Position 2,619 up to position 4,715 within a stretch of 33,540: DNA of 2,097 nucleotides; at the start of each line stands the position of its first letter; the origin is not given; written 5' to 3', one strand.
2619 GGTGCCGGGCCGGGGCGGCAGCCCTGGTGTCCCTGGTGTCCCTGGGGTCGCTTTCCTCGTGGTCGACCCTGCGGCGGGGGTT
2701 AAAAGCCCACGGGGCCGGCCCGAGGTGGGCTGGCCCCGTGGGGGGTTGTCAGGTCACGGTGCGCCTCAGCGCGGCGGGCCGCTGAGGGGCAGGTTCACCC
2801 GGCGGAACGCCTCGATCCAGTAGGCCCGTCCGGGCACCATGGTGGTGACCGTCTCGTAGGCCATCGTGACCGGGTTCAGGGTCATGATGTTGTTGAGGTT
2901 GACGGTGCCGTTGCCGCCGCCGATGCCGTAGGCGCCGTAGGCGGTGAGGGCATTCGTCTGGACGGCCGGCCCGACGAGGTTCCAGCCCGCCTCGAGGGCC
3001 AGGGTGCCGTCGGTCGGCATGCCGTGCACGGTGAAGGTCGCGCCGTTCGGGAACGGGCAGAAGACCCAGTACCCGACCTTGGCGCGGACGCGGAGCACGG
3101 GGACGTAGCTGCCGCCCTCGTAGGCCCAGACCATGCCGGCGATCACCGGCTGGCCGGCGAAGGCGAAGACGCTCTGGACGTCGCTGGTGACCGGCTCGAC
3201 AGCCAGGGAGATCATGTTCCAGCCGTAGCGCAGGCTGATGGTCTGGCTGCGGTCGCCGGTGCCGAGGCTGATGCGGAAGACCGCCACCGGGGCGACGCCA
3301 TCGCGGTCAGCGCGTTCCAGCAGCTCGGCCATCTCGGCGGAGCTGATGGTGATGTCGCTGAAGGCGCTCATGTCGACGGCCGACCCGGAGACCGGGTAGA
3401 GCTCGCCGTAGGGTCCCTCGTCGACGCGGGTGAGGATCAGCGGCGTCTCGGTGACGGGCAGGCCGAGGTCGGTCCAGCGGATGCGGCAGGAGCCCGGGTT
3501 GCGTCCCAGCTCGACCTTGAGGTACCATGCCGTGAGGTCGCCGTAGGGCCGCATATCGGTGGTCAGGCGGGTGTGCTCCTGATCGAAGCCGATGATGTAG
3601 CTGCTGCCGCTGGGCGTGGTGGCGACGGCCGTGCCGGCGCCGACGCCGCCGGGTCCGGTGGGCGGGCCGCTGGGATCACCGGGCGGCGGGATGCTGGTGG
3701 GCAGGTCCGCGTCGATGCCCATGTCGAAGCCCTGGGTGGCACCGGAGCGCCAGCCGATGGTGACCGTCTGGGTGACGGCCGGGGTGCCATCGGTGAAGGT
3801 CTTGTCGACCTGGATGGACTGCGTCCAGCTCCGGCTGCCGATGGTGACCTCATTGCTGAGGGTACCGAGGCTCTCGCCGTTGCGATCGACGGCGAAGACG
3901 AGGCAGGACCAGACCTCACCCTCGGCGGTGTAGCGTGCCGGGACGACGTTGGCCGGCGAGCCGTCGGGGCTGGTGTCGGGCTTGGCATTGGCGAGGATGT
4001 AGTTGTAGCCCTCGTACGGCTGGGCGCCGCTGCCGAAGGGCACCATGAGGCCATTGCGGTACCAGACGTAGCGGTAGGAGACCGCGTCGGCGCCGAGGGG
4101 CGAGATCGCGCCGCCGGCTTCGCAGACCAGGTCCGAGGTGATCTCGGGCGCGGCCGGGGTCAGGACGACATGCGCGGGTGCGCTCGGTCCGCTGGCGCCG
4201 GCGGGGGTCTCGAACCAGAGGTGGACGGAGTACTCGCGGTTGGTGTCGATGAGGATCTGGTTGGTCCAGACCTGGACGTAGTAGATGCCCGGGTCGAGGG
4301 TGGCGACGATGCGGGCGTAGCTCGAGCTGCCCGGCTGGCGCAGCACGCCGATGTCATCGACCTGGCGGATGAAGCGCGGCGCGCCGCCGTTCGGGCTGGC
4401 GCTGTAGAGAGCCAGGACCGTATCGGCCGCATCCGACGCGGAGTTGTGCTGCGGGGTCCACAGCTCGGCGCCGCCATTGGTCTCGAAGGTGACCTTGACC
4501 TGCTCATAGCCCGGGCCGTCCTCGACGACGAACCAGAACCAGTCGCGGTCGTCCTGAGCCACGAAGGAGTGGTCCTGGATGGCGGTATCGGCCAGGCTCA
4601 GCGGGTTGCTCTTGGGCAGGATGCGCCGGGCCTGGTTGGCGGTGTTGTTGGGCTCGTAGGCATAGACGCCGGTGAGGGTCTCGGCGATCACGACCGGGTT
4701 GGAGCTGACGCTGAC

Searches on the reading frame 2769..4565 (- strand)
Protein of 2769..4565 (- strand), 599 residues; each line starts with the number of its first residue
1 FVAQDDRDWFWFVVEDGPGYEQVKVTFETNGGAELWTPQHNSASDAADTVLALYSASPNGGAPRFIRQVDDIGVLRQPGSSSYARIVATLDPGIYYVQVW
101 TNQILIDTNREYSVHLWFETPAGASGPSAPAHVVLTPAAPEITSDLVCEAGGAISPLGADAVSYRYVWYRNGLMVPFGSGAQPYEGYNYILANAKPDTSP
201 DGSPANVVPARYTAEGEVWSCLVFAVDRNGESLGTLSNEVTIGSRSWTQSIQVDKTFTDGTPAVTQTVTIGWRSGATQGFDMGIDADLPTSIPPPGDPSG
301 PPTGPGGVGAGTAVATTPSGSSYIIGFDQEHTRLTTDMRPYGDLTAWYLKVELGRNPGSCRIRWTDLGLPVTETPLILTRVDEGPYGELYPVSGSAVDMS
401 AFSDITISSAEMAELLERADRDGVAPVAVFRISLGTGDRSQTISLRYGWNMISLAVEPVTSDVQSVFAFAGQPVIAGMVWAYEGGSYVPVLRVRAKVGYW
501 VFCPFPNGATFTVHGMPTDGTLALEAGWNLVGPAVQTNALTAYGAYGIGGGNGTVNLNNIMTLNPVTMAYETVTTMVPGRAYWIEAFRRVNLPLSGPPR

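Call 28: search_protein_families(library=pfam, proteins=[window:2769-4565:-], max_evalue=5)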
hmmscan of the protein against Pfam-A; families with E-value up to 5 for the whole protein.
window:2769-4565:- (599 aa): 0 families

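Call 29: find_homologous_proteins(query=window:2769-4565:-, max_evalue=0.00001)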
Query window:2769-4565:- (599 aa): 3 proteins with E <= 0.00001 among 8000 candidates.
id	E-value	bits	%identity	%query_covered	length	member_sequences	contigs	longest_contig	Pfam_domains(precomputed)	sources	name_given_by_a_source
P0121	6.8e-264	895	65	99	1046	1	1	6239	-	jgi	-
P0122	4.6e-169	582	60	73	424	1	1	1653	-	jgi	-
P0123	5.1e-80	288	35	89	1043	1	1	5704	-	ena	-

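Call 52: find_encoding_contigs(protein=P0121, flank=6000, max_places=2)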
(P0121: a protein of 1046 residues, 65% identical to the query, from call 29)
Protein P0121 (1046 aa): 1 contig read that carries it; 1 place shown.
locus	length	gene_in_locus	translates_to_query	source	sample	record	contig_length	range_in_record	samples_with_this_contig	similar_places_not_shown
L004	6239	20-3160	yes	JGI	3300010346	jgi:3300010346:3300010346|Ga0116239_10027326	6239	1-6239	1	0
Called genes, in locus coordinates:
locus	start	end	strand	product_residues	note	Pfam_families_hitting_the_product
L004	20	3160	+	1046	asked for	-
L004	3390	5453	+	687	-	PF00009:GTP_EFTU, PF03144:GTP_EFTU_D2, PF22042:EF-G_D2, PF14492:EFG_III, PF03764:EFG_IV, PF00679:EFG_C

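Call 63: find_related_loci(query=A3, collection=genome_contigs, flank=10000)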
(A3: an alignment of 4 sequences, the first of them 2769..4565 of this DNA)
Query A3 (599 aa) in genome_contigs; peptide patterns used: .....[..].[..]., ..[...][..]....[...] (x = any residue, [..] = any of these).
64 stretches matched a pattern; 26 encode a relative of the query (tblastn E <= 1e-3); 26 distinct loci.
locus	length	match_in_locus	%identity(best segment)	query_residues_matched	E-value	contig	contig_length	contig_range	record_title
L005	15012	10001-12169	65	1-593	0e+0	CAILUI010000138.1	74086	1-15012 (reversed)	MAG: uncultured Victivallales bacterium isolate Loclat_bin-09902 genome assembly, contig: bin-09902:138/466, whole genom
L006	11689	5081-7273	60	1-593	0e+0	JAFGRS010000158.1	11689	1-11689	MAG: Lentisphaeria bacterium isolate Zod_Metabat.847 k87_1302761, whole genome shotgun sequence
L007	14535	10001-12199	59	1-592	0e+0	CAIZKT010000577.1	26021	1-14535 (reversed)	MAG: uncultured Victivallales bacterium isolate Loc090907-8m_bin-406 genome assembly, contig: bin-406:0577/1064, whole g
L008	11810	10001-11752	45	1-592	2e-159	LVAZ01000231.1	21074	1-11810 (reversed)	MAG: Victivallales bacterium Lenti_02 Lenti_02_contig_19949, whole genome shotgun sequence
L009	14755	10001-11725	43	6-593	1e-133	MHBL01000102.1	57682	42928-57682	MAG: Lentisphaerae bacterium RIFOXYA12_64_32 RifOxyA12_Lentisphaerae_64_32_updatedv2_190, whole genome shotgun sequence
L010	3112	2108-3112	95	1-248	5e-128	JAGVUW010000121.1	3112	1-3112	MAG: Verrucomicrobia bacterium isolate WAS_Bin_35 WAS_Bin_35_scaffold_15438, whole genome shotgun sequence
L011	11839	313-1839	42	6-532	2e-108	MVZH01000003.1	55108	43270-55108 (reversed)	MAG: Lentisphaerae bacterium ADurb.BinA184 BWZ02_contig000003, whole genome shotgun sequence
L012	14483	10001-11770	41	1-593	1e-139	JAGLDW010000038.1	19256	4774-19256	MAG: Lentisphaeria bacterium isolate SW_4_46 ROV167.bin.46.fa_38, whole genome shotgun sequence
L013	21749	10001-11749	35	1-594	2e-100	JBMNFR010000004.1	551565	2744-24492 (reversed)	MAG: Lentisphaeria bacterium isolate SBF912LR0HQ0165 contig_26229, whole genome shotgun sequence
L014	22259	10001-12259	35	1-594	7e-100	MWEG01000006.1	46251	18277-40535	MAG: Lentisphaerae bacterium ADurb.Bin082 BWX73_contig000006, whole genome shotgun sequence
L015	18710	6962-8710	36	1-594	2e-99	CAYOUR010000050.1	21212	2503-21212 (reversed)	MAG TPA_asm: uncultured Lentisphaeraceae bacterium isolate SRP192927_co3_863 genome assembly, contig: NODE_5169_length_2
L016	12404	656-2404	33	6-594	3e-85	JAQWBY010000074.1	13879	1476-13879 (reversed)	MAG: Lentisphaeria bacterium isolate STF2_230 NODE_12185_length_13879_cov_8.886926_Sandtown_F2, whole genome shotgun seq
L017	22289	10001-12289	34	1-595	3e-87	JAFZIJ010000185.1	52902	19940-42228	MAG: Victivallales bacterium isolate RGIG7794 Water_buffalos_Reticulum-1__c561415, whole genome shotgun sequence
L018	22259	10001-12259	35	1-594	6e-83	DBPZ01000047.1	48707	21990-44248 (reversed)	MAG TPA_asm: Lentisphaeria bacterium UBA1407 UBA1407_contig_5026, whole genome shotgun sequence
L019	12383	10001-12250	35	6-594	4e-79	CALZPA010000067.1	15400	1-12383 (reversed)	MAG: uncultured Lentisphaeria bacterium isolate SRR5976184_bin.38_metaWRAP_v1.3_MAG genome assembly, contig: ERZ8810619.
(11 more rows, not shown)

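Call 75: search_protein_families(library=ncbifam, proteins=[window:2769-4565:-], max_evalue=0.01)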
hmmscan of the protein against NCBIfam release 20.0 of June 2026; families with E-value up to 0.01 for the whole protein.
window:2769-4565:- (599 aa): 0 families

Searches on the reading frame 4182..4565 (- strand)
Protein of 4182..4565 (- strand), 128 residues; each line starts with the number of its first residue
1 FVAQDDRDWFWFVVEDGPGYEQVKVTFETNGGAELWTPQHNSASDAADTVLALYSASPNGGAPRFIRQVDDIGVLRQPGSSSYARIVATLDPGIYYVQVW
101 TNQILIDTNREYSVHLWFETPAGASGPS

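Call 74: search_solved_structures(query=window:4182-4565:-, max_evalue=10, show_alignments=2)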
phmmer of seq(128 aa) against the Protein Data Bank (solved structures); distinct sequences matched with E-value up to 10: 5.
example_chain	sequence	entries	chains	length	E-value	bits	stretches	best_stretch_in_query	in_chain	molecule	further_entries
4oo1_E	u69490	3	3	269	1.1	12.9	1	51-108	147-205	Exosome complex component RRP42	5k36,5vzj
6lqs_R2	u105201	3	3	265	1.2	12.9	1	51-108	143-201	Exosome complex component RRP42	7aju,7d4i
5jea_E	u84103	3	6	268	1.3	12.7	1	51-108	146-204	Exosome complex component RRP42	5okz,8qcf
4ifd_E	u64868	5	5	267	1.3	12.7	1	51-108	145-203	Exosome complex component RRP42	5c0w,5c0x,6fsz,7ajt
5g06_E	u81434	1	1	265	1.3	12.7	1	51-108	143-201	EXOSOME COMPLEX COMPONENT RRP42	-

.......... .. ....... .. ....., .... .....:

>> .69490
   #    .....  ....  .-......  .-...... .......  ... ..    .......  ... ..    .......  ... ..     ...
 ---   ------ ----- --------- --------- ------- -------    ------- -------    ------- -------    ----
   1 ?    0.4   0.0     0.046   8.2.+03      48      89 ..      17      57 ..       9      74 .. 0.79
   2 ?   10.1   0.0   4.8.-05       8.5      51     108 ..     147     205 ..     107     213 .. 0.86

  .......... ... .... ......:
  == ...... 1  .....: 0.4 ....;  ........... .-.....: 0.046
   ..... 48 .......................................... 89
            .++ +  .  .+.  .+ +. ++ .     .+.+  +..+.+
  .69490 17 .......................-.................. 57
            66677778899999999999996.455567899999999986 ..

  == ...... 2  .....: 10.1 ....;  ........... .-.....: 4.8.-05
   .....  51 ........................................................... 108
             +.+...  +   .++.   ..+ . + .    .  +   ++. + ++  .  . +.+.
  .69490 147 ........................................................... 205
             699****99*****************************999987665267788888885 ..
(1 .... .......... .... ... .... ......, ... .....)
